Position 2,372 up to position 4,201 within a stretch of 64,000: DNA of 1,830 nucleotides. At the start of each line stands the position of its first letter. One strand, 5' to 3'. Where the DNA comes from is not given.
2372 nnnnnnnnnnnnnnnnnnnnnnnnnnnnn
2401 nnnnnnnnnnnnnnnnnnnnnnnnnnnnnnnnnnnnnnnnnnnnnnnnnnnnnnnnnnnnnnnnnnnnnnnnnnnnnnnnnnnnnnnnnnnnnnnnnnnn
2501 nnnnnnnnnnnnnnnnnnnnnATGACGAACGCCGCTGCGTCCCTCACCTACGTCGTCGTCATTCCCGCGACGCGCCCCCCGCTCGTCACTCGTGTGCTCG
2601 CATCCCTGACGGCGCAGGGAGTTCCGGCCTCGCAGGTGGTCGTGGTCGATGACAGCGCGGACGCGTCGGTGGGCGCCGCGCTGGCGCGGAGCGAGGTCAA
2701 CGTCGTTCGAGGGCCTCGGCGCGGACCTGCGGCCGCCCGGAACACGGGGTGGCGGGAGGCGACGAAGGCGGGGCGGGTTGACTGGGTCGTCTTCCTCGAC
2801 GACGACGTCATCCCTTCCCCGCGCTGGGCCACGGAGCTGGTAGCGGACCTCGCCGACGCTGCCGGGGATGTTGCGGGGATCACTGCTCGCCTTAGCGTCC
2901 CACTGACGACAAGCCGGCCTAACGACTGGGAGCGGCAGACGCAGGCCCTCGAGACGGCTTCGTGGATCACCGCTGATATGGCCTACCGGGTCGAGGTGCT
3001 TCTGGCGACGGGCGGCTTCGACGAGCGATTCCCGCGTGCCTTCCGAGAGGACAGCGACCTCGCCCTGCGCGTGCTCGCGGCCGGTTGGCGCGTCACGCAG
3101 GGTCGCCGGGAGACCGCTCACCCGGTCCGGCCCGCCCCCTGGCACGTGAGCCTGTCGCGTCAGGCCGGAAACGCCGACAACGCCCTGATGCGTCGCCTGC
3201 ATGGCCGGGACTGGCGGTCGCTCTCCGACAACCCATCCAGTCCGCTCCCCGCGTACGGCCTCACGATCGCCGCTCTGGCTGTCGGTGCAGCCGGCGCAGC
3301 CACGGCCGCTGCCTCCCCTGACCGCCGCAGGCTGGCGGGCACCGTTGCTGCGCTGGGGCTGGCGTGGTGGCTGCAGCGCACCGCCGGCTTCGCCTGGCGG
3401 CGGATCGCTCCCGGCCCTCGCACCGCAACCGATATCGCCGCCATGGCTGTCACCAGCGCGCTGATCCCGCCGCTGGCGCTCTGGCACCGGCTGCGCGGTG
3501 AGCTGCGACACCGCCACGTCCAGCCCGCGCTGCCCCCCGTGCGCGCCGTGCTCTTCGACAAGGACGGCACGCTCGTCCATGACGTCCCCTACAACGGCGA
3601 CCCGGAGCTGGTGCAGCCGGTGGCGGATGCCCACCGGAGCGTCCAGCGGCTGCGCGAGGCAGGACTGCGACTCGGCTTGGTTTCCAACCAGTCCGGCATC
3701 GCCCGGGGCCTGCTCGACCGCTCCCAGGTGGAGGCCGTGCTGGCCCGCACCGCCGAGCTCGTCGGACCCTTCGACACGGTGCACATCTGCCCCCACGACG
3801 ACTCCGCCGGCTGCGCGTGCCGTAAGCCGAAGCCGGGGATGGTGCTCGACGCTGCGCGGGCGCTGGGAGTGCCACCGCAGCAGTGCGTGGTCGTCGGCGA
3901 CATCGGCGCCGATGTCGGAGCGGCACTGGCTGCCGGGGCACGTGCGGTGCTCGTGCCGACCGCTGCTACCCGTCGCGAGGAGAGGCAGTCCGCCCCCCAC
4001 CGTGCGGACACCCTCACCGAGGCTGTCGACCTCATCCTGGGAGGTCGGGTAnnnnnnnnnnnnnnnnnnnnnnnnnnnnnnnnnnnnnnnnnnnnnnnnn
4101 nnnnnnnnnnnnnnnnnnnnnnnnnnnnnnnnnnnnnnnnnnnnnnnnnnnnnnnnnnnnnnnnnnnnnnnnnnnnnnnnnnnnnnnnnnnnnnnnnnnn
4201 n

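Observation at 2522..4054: Single polypeptide fusing a GT2 glycosyltransferase, a membrane segment and the GmhB heptose-bisphosphate phosphatase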

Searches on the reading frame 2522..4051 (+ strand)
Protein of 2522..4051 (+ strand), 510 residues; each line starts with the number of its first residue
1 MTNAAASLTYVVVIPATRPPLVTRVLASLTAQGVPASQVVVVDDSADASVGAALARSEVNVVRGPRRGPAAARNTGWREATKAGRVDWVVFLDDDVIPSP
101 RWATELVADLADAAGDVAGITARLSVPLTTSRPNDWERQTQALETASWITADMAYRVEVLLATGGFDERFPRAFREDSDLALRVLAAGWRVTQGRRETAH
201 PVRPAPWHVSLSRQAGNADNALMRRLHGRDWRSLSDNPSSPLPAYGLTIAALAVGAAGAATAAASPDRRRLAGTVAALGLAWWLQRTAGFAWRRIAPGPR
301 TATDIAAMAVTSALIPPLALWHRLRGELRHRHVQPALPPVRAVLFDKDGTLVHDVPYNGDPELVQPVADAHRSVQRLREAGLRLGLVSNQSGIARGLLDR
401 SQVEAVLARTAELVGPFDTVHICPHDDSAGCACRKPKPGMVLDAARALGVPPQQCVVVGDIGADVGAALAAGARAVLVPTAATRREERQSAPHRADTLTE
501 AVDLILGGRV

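Call 3: search_protein_families(library=pfam, proteins=[window:2522-4051:+], max_evalue=0.01)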
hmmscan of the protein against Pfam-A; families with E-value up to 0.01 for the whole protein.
window:2522-4051:+ (510 aa): 9 families
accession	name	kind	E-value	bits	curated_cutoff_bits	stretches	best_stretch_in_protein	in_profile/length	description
PF00702.32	Hydrolase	-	1.4e-17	65.2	26.4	1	364-472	97-191/191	haloacid dehalogenase-like hydrolase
PF13242.12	Hydrolase_like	-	1.7e-17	63.5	22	1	433-499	2-69/75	HAD-hyrolase-like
PF00535.33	Glycos_transf_2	-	3.2e-16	60.1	23.3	1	13-126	3-120/168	Glycosyl transferase family 2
PF13641.12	Glyco_tranf_2_3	-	9.4e-12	45.9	27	1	11-192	4-202/230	Glycosyltransferase like family 2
PF13419.12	HAD_2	-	8.4e-09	36.2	23.8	1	362-478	76-178/178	Haloacid dehalogenase-like hydrolase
PF13632.12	Glyco_trans_2_3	-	7.1e-05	23.1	27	1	88-191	1-113/198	Glycosyl transferase family group 2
PF13344.12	Hydrolase_6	-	0.00048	20.6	27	1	343-395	1-44/101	Haloacid dehalogenase-like hydrolase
PF13506.12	Glyco_transf_21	-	0.00061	19.7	21.7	0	81-199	26-152/174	Glycosyl transferase family 21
PF20691.3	TAGT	-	0.0008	19.8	27.5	0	45-192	57-188/205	TET-Associated Glycosyltransferase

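Call 4: search_protein_families(library=ncbifam, proteins=[window:2522-4051:+], max_evalue=0.01)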
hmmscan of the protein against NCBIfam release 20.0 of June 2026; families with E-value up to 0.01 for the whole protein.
window:2522-4051:+ (510 aa): 44 families (the best 25 are shown)
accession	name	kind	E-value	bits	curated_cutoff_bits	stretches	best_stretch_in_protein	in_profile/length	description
NF006506.0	PRK08942.1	equivalog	6.3e-33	113.8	178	1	340-493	3-162/182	D-glycero-beta-D-manno-heptose 1,7-bisphosphate 7-phosphatase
TIGR01662.1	HAD-SF-IIIA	subfamily_domain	6.2e-31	107.4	44.6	1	341-480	1-140/141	HAD-IIIA family hydrolase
TIGR01656.1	Histidinol-ppas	subfamily_domain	3.7e-29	101.5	84.15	1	342-479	2-147/149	histidinol-phosphate phosphatase domain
NF005264.0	PRK06769.1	equivalog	1.8e-25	89.7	217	1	340-487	4-145/175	HAD-IIIA family hydrolase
TIGR03965.1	mycofact_glyco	equivalog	4.4e-21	75.3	280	1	11-255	77-338/467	mycofactocin biosynthesis glycosyltransferase MftF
TIGR00213.1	GmhB_yaeD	subfamily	7.5e-19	68.1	149.6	1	341-488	2-160/176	D-glycero-beta-D-manno-heptose 1,7-bisphosphate 7-phosphatase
NF041875.1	EPS_EpsD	equivalog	1.3e-16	60.9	370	1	12-192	3-197/325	exopolysaccharide biosynthesis glycosyltransferase EpsD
TIGR01458.1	HAD-SF-IIA-hyp3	hypoth_equivalog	1.2e-11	44.4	175.95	1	433-506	177-255/257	TIGR01458 family HAD-type hydrolase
NF050049.1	HBPPhtaseGmhB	domain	3.6e-11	43.2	250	1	342-478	5-143/171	D-glycero-alpha-D-manno-heptose-1,7-bisphosphate 7-phosphatase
TIGR02253.1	CTE7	subfamily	3.9e-11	43.1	169.75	1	363-488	92-204/221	TIGR02253 family HAD-type hydrolase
TIGR01509.1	HAD-SF-IA-v3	subfamily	6.5e-11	42.6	29.4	1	434-478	110-154/154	HAD-IA family hydrolase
NF003937.0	PRK05446.1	equivalog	1e-10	41.2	443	1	343-478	6-148/355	bifunctional histidinol-phosphatase/imidazoleglycerol-phosphate dehydratase HisB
TIGR02009.1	PGMB-YQAB-SF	subfamily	1.7e-10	41.4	153.35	1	368-478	92-186/186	beta-phosphoglucomutase family hydrolase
TIGR01449.2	PGP_bact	equivalog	7.6e-10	38.7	180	1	369-489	89-195/213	phosphoglycolate phosphatase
NF008087.0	PRK10826.1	equivalog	1.4e-09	37.9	191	1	371-494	98-208/222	hexitol phosphatase HxpB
TIGR01261.1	hisB_Nterm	equivalog_domain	6.6e-09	35.5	140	1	343-469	4-137/161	histidinol-phosphatase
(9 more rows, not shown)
